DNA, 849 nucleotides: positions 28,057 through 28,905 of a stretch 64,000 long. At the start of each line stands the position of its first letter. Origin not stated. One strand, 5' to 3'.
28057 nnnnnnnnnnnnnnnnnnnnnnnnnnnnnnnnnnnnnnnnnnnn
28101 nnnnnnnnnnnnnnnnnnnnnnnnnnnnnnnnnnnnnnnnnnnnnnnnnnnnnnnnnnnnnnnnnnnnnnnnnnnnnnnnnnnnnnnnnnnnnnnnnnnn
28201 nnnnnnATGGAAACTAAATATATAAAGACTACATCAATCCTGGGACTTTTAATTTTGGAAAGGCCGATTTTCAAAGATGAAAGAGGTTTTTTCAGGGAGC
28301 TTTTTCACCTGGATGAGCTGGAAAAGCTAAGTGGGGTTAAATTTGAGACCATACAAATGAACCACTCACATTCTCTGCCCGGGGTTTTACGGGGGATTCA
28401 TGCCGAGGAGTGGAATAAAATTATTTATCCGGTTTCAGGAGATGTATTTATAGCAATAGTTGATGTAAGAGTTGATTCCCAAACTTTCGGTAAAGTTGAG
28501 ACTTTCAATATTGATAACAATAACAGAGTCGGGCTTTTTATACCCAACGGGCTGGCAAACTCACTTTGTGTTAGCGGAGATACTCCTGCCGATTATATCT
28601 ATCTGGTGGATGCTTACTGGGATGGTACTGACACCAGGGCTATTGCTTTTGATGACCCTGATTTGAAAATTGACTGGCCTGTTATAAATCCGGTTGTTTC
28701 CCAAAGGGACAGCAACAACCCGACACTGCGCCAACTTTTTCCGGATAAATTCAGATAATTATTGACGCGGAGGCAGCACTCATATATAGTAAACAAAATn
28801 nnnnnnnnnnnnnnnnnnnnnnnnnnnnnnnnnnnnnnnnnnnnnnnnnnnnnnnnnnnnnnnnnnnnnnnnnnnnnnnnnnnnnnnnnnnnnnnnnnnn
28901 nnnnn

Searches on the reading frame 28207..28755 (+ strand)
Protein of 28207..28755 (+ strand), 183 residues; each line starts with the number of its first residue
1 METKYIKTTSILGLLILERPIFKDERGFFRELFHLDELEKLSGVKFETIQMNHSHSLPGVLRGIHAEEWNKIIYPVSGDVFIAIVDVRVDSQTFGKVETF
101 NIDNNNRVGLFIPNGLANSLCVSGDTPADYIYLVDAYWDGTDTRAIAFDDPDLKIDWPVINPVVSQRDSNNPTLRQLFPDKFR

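Call 64: search_protein_families(library=pfam, proteins=[window:28207-28755:+], max_evalue=0.1)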
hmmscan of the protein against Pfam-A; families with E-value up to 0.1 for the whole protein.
window:28207-28755:+ (183 aa): 1 family
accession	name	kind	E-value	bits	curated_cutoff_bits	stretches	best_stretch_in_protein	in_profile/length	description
PF00908.23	dTDP_sugar_isom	-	8.4e-43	146.4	27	1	9-175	2-167/168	dTDP-4-dehydrorhamnose 3,5-epimerase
